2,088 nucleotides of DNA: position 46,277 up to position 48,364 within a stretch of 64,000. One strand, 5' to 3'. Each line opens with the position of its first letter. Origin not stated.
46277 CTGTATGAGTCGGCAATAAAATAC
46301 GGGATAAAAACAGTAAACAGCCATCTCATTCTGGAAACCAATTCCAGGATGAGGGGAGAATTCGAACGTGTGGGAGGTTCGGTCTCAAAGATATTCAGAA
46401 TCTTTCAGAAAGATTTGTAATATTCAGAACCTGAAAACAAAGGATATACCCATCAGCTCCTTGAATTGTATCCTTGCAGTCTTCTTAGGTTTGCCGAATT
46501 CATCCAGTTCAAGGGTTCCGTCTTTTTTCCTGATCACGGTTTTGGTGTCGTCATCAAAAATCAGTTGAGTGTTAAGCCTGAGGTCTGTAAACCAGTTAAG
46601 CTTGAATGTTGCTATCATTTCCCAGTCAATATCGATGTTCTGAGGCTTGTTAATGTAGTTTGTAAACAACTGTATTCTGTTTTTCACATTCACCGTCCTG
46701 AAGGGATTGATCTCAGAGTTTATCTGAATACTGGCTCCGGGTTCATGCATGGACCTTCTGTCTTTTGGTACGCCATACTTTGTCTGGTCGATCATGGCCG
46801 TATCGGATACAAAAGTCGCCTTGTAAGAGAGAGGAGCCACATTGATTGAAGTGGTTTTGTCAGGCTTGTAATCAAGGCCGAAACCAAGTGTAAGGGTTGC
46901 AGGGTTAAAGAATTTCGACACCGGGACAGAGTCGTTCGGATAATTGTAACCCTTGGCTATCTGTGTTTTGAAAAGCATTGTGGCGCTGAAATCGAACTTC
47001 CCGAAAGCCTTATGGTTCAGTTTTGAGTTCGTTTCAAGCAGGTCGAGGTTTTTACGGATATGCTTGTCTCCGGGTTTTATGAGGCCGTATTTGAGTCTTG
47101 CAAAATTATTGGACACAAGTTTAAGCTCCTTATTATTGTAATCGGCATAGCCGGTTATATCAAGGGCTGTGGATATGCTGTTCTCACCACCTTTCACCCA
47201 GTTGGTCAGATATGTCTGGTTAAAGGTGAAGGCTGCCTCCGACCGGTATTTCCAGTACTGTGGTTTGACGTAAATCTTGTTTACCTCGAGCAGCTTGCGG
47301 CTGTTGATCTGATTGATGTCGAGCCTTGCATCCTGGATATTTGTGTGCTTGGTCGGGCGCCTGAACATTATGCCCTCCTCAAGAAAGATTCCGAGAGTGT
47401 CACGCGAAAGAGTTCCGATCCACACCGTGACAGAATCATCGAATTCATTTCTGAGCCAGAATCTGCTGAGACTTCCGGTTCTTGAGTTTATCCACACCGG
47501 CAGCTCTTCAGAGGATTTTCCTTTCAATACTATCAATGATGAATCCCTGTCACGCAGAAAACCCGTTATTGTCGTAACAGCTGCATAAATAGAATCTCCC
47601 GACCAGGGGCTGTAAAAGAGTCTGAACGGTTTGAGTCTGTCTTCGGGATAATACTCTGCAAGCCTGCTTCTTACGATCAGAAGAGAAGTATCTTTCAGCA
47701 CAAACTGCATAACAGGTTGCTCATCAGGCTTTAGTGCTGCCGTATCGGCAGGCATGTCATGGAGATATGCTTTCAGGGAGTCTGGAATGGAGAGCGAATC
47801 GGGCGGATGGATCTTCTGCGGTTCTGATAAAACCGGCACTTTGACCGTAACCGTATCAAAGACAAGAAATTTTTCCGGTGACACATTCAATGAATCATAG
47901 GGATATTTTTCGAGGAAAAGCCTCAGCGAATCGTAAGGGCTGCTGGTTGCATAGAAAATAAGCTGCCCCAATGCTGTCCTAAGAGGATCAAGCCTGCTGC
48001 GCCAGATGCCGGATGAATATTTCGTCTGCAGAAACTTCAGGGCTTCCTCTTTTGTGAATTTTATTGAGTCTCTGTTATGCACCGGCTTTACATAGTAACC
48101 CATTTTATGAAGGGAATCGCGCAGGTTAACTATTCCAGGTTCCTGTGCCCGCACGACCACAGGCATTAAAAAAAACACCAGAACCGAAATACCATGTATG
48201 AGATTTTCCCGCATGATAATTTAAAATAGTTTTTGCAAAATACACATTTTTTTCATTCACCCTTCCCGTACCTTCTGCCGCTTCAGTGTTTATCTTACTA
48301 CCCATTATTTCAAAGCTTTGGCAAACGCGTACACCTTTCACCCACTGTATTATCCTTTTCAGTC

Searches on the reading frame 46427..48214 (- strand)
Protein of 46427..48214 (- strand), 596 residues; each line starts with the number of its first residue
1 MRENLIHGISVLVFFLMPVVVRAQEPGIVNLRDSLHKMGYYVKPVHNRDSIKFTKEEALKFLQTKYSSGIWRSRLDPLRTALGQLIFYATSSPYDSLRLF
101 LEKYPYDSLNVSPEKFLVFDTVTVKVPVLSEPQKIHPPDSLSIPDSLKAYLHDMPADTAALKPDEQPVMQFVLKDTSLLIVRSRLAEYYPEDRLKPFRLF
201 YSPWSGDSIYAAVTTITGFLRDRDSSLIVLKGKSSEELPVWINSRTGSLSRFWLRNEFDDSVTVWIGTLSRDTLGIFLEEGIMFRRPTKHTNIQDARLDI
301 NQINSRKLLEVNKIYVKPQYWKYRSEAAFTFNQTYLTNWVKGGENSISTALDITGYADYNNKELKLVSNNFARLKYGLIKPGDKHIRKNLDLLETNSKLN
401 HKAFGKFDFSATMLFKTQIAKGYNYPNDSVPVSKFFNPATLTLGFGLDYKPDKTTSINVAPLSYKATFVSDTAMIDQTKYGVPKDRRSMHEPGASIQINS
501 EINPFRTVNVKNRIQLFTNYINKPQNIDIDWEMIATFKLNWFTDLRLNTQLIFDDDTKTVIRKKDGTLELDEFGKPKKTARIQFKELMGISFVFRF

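Call 89: search_protein_families(library=pfam, proteins=[window:46427-48214:-], max_evalue=0.00001)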
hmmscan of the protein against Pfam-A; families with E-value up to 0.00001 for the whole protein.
window:46427-48214:- (596 aa): 1 family
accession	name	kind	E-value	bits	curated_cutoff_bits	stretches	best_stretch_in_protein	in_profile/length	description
PF11276.14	DUF3078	-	5.4e-21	75.2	25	1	331-423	1-92/92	Protein of unknown function (DUF3078)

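Call 90: search_protein_families(library=ncbifam, proteins=[window:46427-48214:-], max_evalue=0.00001)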
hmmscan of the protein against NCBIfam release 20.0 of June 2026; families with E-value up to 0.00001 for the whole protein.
window:46427-48214:- (596 aa): 0 families
